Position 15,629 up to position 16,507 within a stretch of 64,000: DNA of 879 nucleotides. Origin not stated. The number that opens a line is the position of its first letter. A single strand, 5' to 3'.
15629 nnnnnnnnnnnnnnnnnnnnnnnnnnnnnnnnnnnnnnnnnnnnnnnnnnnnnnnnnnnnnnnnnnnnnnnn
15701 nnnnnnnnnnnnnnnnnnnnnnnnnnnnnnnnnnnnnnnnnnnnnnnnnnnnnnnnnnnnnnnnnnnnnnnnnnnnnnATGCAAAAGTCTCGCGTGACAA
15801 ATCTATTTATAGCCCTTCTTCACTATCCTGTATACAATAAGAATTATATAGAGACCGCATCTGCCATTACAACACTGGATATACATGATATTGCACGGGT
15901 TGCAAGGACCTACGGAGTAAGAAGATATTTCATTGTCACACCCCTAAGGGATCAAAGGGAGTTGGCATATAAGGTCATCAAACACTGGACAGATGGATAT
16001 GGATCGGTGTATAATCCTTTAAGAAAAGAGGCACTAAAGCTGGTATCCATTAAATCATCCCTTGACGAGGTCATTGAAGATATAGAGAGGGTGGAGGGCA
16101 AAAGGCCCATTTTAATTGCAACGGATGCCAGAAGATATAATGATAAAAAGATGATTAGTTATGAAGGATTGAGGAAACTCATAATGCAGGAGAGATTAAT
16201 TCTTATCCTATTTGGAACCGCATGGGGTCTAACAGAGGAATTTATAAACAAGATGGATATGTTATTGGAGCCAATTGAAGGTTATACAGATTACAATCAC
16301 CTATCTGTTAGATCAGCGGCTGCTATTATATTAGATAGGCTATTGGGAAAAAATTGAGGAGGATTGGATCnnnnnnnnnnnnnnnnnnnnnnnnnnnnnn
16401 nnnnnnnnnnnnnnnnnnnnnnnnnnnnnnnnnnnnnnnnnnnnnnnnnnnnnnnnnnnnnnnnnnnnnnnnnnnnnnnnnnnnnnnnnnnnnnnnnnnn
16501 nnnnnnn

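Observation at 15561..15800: Repeat copy 4 appears to have split a GTGA-overlapped trmD/SPOUT gene junction, duplicating it and donating a new ATG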

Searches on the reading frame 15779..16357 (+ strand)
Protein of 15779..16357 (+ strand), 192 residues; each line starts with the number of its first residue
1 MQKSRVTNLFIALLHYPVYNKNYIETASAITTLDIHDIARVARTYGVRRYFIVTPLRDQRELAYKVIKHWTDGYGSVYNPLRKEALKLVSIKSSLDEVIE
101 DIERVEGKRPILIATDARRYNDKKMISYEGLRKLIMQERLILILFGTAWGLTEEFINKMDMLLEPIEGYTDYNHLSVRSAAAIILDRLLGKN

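Call 11: search_protein_families(library=pfam, proteins=[window:15779-16357:+], max_evalue=0.01)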
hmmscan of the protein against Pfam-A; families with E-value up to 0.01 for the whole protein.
window:15779-16357:+ (192 aa): 2 families
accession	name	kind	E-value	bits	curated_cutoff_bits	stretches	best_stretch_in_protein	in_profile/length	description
PF09936.14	Methyltrn_RNA_4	-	2e-76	256.3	22.6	1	8-190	1-182/182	SAM-dependent RNA methyltransferase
PF00588.24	SpoU_methylase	-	0.0062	17.1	29.7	0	85-185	55-141/142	SpoU rRNA Methylase family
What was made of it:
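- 15794..16357 (+): Tm1570-family SPOUT RNA methyltransferase (PF09936), 187 aa from GTG 15794. An alternative 192-aa form starts at ATG 15779. Pfam E 2e-76, with profile position 1 at the third residue after the GTG (call 11).
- On PF09936 / Tm1570 SPOUT methyltransferase: 256 bits against a cut-off of 22.6, covering profile positions 1-182 of 182 (call 11).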

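Call 13: find_homologous_proteins(query=window:15794-16354:+, max_evalue=1e-20)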
Query window:15794-16354:+ (187 aa): 7911 proteins with E <= 1e-20 among 8000 candidates; the best 120 are listed.
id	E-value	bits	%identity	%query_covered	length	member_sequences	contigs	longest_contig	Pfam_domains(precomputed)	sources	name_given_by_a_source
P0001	1.2e-110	385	94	100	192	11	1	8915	PF09936.15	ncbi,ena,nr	ncbi:MAG TPA: RNA methyltransferase [Desulfobacteraceae bacterium]|nr:RNA methyltransferase [Desulfo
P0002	1.5e-69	251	59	98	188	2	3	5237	PF09936.15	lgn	-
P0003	1.9e-69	251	60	98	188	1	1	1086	PF09936.15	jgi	jgi:hypothetical protein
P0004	5.5e-69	249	57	98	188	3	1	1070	PF09936.15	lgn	-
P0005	3.3e-68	247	58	98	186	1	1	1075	PF09936.15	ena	-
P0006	2.0e-67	244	58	98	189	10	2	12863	PF09936.15,PF14419.13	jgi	-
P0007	2.3e-67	244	58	98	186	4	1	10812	PF09936.15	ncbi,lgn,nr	ncbi:MAG: RNA methyltransferase [Thermodesulfobacteriota bacterium]|nr:RNA methyltransferase [Thermo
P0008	4.7e-67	243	57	98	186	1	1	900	PF09936.15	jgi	jgi:tRNA (guanine37-N1)-methyltransferase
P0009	7.9e-67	242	59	99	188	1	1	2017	PF09936.15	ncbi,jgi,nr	ncbi:MAG: RNA methyltransferase [Deltaproteobacteria bacterium]|nr:RNA methyltransferase [Deltaprote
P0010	1.1e-66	242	59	97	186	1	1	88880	PF09936.15,PF00588.25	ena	-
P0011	1.2e-66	242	60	98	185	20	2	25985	PF09936.15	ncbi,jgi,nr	ncbi:MAG: RNA methyltransferase [Deltaproteobacteria bacterium]|nr:RNA methyltransferase [Deltaprote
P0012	1.3e-66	242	57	98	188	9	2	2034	PF09936.15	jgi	jgi:hypothetical protein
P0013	1.3e-66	242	57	98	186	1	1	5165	PF09936.15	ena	-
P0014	3.3e-66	240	57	98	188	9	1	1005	PF09936.15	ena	-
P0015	3.5e-66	240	55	98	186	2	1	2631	PF09936.15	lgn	-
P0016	4.2e-66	240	55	98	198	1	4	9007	PF09936.15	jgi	jgi:hypothetical protein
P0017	4.5e-66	240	59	98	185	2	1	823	PF09936.15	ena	-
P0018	4.6e-66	240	56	98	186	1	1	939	PF09936.15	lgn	-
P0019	8.3e-66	239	57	98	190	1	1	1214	PF09936.15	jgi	-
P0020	9.6e-66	239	58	98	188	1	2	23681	PF09936.15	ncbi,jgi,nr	ncbi:MAG: RNA methyltransferase [Deltaproteobacteria bacterium]|nr:RNA methyltransferase [Deltaprote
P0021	1.1e-65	239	57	98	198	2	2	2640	PF09936.15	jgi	-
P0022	1.4e-65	238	60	98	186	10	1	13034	PF09936.15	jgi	jgi:hypothetical protein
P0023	1.5e-65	238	57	98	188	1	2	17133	PF09936.15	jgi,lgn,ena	-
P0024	1.6e-65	238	58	98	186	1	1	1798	PF09936.15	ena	-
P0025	1.7e-65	238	59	98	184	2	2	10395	PF09936.15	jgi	jgi:hypothetical protein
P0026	1.8e-65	238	60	98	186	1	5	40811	PF09936.15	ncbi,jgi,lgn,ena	-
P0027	1.9e-65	238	57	96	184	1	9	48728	PF09936.15,PF14419.13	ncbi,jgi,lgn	-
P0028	1.9e-65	238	57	98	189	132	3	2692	PF09936.15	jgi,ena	-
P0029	2.3e-65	238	56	98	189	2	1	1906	PF09936.15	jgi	-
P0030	3.9e-65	237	56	98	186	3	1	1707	PF09936.15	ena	-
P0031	4.4e-65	237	58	98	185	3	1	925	PF09936.15,PF00588.25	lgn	-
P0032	5.3e-65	236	57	98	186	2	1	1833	PF09936.15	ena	-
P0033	5.3e-65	236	57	98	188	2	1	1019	PF09936.15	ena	-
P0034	6.2e-65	236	58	98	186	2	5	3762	PF09936.15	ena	-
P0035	6.5e-65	236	57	98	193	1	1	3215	PF09936.15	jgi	jgi:hypothetical protein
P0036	7.8e-65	236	58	97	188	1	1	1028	PF09936.15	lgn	-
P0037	8.0e-65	236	58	98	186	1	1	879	PF09936.15,PF00588.25,PF14419.13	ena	-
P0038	9.3e-65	236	58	98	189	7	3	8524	PF09936.15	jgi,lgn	jgi:tRNA (guanine37-N1)-methyltransferase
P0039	1.0e-64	235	57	98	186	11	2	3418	PF09936.15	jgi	-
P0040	1.1e-64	235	61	99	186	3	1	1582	PF09936.15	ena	-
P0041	1.1e-64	235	56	98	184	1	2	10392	PF09936.15,PF14419.13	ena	-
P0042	1.1e-64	235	58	98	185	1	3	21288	PF09936.15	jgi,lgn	jgi:hypothetical protein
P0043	1.2e-64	235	55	98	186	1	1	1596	PF09936.15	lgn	-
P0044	1.3e-64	235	58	98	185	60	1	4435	PF09936.15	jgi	-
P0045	1.3e-64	235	56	98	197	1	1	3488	PF09936.15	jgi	-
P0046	1.5e-64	235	57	98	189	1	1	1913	PF09936.15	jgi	jgi:hypothetical protein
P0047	2.0e-64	234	57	98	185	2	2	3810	PF09936.15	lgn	-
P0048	2.2e-64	234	55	98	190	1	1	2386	PF09936.15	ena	-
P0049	2.4e-64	234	57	98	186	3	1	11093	PF09936.15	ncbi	-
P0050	3.0e-64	234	57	98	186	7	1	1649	PF09936.15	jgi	jgi:tRNA (guanine37-N1)-methyltransferase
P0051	3.1e-64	234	61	99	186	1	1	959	PF09936.15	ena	-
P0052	3.6e-64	234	54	98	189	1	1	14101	PF09936.15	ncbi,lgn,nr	ncbi:MAG: RNA methyltransferase [Deltaproteobacteria bacterium]|nr:RNA methyltransferase [Deltaprote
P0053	3.7e-64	234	54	98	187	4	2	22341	PF09936.15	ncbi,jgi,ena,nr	ncbi:MAG: RNA methyltransferase [Deltaproteobacteria bacterium]|nr:RNA methyltransferase [Deltaprote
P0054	3.8e-64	234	57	98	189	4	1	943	PF09936.15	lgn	-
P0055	3.9e-64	234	58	98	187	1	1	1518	PF09936.15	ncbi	-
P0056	4.2e-64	233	58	98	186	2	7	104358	PF09936.15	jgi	jgi:hypothetical protein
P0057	4.2e-64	233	57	97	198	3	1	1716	PF09936.15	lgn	-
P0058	4.6e-64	233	59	98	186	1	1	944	PF09936.15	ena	-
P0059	5.0e-64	233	57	98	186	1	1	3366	PF09936.15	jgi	jgi:tRNA (guanine37-N1)-methyltransferase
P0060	5.8e-64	233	57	98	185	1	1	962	PF09936.15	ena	-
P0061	6.1e-64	233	56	98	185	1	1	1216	PF09936.15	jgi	-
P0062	7.0e-64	233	58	99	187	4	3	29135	PF09936.15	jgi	-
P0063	7.2e-64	233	57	98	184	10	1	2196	PF09936.15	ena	-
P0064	7.3e-64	233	55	100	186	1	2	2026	PF09936.15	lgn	-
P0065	8.5e-64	232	58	97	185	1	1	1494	PF09936.15,PF14419.13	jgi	jgi:hypothetical protein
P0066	8.6e-64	232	56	98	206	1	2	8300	PF09936.15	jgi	jgi:hypothetical protein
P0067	9.1e-64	232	57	96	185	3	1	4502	PF09936.15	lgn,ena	-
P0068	1.1e-63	232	57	97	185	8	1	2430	PF09936.15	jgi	-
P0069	1.2e-63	232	56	98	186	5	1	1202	PF09936.15,PF00588.25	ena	-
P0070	1.5e-63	232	56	98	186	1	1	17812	PF09936.15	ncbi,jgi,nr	ncbi:MAG: RNA methyltransferase [Deltaproteobacteria bacterium]|nr:RNA methyltransferase [Deltaprote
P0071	1.6e-63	232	58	98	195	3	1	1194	PF09936.15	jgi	-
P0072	1.7e-63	231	59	98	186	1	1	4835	PF09936.15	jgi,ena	-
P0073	1.7e-63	231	59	98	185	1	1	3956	PF09936.15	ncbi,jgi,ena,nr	ncbi:MAG: RNA methyltransferase [Candidatus Thorarchaeota archaeon]|nr:MAG: RNA methyltransferase [C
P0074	1.8e-63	231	55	98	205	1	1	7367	PF09936.15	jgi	jgi:tRNA (guanine37-N1)-methyltransferase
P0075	1.8e-63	231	56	98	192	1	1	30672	PF09936.15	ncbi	ncbi:MAG: RNA methyltransferase [Thermodesulfobacteriota bacterium]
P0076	2.1e-63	231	57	97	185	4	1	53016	PF09936.15,PF00588.25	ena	-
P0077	2.1e-63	231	55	98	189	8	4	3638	PF09936.15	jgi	jgi:hypothetical protein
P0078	2.1e-63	231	57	98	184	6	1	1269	PF09936.15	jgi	jgi:hypothetical protein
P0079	2.2e-63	231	55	97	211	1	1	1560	PF09936.15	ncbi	-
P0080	2.3e-63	231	57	98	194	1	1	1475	PF09936.15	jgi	jgi:hypothetical protein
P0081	2.3e-63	231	57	98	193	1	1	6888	PF09936.15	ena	-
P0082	2.5e-63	231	58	98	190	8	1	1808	PF09936.15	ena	-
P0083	2.8e-63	231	53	100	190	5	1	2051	PF09936.15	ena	-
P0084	3.0e-63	231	56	98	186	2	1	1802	PF09936.15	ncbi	-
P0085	3.1e-63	231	55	98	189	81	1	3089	PF09936.15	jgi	jgi:hypothetical protein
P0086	3.2e-63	231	56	97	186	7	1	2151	PF09936.15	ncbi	-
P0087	3.2e-63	231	56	98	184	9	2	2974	PF09936.15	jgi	jgi:tRNA (guanine37-N1)-methyltransferase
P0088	3.3e-63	231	55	98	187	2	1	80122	PF09936.15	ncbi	-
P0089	3.5e-63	230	55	98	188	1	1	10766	PF09936.15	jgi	jgi:hypothetical protein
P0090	3.6e-63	230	57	98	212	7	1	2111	PF09936.15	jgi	jgi:hypothetical protein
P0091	3.8e-63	230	47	98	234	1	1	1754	PF09936.15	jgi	-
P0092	3.8e-63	230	58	100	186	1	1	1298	PF09936.15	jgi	jgi:hypothetical protein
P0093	4.0e-63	230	58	98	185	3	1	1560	PF09936.15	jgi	jgi:hypothetical protein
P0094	4.3e-63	230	59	98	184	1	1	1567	PF09936.15,PF14419.13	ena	-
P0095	4.6e-63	230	57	97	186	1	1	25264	PF09936.15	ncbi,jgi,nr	ncbi:MAG: RNA methyltransferase [Desulfobacteraceae bacterium]|nr:MAG: RNA methyltransferase [Desulf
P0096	4.6e-63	230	56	98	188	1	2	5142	PF09936.15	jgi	jgi:hypothetical protein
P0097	4.7e-63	230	56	97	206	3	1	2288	PF09936.15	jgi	jgi:tRNA (guanine37-N1)-methyltransferase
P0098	4.9e-63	230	56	100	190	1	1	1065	PF09936.15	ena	-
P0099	5.1e-63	230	55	97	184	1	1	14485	PF09936.15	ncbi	-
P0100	5.2e-63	230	56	98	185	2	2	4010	PF09936.15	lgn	-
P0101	5.6e-63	230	58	100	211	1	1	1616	PF09936.15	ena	-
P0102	6.5e-63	230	57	98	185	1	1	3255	PF09936.15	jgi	jgi:hypothetical protein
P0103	6.7e-63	230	55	98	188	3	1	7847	PF09936.15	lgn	-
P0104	6.8e-63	229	56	98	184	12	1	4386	PF09936.15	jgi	jgi:hypothetical protein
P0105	6.8e-63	229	57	98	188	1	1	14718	PF09936.15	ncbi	-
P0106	8.0e-63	229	55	98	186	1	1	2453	PF09936.15,PF14419.13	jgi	jgi:hypothetical protein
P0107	8.5e-63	229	56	98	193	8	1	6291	PF09936.15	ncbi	-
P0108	8.9e-63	229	57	97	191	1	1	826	PF09936.15,PF14419.13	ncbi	-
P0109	9.0e-63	229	57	98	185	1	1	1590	PF09936.15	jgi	jgi:hypothetical protein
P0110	9.0e-63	229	54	98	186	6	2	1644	PF09936.15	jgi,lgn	jgi:hypothetical protein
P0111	9.4e-63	229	56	98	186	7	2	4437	PF09936.15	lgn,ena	-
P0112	9.9e-63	229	55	98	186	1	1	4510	PF09936.15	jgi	jgi:hypothetical protein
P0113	1.0e-62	229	57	97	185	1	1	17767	PF09936.15,PF00588.25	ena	-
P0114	1.0e-62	229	57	97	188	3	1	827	PF09936.15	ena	-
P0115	1.1e-62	229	56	98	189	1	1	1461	PF09936.15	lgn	-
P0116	1.1e-62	229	57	98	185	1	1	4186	PF09936.15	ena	-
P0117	1.3e-62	229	56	98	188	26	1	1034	PF09936.15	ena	-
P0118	1.3e-62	229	54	98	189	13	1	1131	PF09936.15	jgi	jgi:tRNA (guanine37-N1)-methyltransferase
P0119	1.4e-62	228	57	99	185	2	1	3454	PF09936.15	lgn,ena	-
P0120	1.5e-62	228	56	98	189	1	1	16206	PF09936.15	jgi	jgi:hypothetical protein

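Call 14: find_encoding_contigs(protein=P0001, flank=5000, max_places=6)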
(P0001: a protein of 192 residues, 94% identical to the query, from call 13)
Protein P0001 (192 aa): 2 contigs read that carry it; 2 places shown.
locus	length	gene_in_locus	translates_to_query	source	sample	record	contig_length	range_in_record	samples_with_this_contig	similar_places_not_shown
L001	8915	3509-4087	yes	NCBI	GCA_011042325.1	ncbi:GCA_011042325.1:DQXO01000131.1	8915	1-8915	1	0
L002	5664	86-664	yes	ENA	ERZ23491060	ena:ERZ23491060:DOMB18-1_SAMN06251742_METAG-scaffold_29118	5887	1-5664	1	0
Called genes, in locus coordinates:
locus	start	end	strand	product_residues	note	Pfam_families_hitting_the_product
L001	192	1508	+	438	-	PF01656:CbiA (faint), PF02881:SRP54_N, PF00448:SRP54, PF02978:SRP_SPB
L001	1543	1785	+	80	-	PF00886:Ribosomal_S16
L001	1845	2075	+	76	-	PF13083:KH_KhpA-B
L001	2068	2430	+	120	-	PF01782:RimM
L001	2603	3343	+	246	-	PF01746:tRNA_m1G_MT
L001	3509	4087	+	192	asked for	PF09936:Methyltrn_RNA_4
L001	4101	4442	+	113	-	PF01245:Ribosomal_L19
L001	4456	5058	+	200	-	PF01351:RNase_HII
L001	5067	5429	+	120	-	PF08378:NERD (weak), PF02021:UPF0102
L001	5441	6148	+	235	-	PF00590:TP_methylase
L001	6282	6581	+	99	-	PF00381:PTS-HPr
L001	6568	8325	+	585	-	PF05524:PEP-utilisers_N, PF00391:PEP-utilizers, PF02896:PEP-utilizers_C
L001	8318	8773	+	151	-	PF01668:SmpB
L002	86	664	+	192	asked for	PF09936:Methyltrn_RNA_4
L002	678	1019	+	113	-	PF01245:Ribosomal_L19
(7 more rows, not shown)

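Call 15: find_encoding_contigs(protein=window:15779-16354:+, flank=3000, max_places=6)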
Protein window:15779-16354:+ (192 aa): no gene with exactly this product is on record in the collection.

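Call 21: find_related_loci(query=A1, collection=genome_contigs, flank=4000)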
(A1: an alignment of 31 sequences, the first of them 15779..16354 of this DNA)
Query A1 (192 aa) in genome_contigs; peptide patterns used: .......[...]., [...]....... (x = any residue, [..] = any of these).
600 stretches matched a pattern (row limit reached: there are more); 597 encode a relative of the query (tblastn E <= 1e-3); the best 80 are kept; 80 distinct loci.
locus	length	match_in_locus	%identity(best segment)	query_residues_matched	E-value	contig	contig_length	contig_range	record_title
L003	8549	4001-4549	55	9-192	5e-72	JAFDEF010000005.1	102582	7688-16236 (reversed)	MAG: Deltaproteobacteria bacterium isolate Meg19_1012_Bin_503 Meg19_1012_Bin_503_scaffold_124, whole genome shotgun sequ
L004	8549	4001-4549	57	9-192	3e-71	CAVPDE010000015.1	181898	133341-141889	MAG: uncultured delta proteobacterium isolate MFD00032.bin.1.156 genome assembly, contig: contig_34289, whole genome sho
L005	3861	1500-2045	60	9-191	2e-71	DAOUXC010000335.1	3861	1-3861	MAG TPA_asm: Desulfobacteraceae bacterium isolate CSMAG_891 CSMAG_891_k141_71240_length_3861_cov_26.0000, whole genome s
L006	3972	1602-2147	59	8-190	6e-68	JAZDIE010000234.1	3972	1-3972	MAG: Pseudomonadota bacterium isolate MEGAHIT-group-0.385 k141_20859118, whole genome shotgun sequence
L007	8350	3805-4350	57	9-191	1e-67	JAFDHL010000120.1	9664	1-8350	MAG: Deltaproteobacteria bacterium isolate Meg22_1214_Bin_234 Meg22_1214_Bin_234_scaffold_28873, whole genome shotgun se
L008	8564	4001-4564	54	1-190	3e-67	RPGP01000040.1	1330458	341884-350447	MAG: Desulfobacteraceae bacterium Eth-SRB1 Scaffold78_pilon, whole genome shotgun sequence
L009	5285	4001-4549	58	8-191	4e-67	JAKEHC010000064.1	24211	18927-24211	MAG: Candidatus Dadabacteria bacterium isolate PMV_6.24 PMV_6.24.k101_357183, whole genome shotgun sequence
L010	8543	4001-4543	57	8-190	6e-67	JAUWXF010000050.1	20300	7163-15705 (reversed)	MAG: Desulfobacterales bacterium isolate CSMAG_2677 CSMAG_2677_k127_162854_length_20300_cov_912.7863, whole genome shotg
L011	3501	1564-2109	54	9-191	1e-66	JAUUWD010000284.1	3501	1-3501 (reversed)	MAG: Desulfobacteraceae bacterium isolate CSMAG_30 CSMAG_30_k141_670814_length_3501_cov_8.3786, whole genome shotgun seq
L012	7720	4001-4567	54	1-191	5e-66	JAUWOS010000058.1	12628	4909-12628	MAG: Desulfobacterales bacterium isolate CSMAG_2456 CSMAG_2456_k141_862431_length_12628_cov_9.9841, whole genome shotgun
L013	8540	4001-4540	55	10-192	4e-66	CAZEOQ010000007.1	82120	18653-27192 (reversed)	MAG TPA_asm: uncultured Desulfobacterales bacterium isolate SRP141552_co1_90 genome assembly, contig: NODE_88_length_821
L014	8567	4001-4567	54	1-191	3e-66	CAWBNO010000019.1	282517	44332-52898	MAG: uncultured delta proteobacterium isolate MFD09779.bin.1.88 genome assembly, contig: contig_39420, whole genome shot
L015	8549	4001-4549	53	9-192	3e-66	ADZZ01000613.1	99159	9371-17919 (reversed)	Delta proteobacterium NaphS2 ctg_1101087565928, whole genome shotgun sequence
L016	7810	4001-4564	50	3-191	9e-65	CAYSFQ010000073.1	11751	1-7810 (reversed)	MAG TPA_asm: uncultured Desulfobacteraceae bacterium isolate SRP167671_co2_257 genome assembly, contig: NODE_7064_length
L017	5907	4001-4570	48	1-192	2e-64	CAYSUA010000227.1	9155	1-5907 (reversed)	MAG TPA_asm: uncultured Desulfobacteraceae bacterium isolate SRP200020_co7_102 genome assembly, contig: NODE_5402_length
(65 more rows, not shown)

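Call 40: find_encoding_contigs(protein=window:15794-16354:+, flank=1500, max_places=10)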
Protein window:15794-16354:+ (187 aa): no gene with exactly this product is on record in the collection.

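Call 43: find_encoding_contigs(protein=window:15794-16354:+, flank=1500, max_places=10)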
Protein seq(187 aa) (187 aa): no gene with exactly this product is on record in the collection.
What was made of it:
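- Tried and rejected: The window's own Tm1570 protein is not on record in any of the 192-aa, V-start or M-start forms (calls 15, 40, 43).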
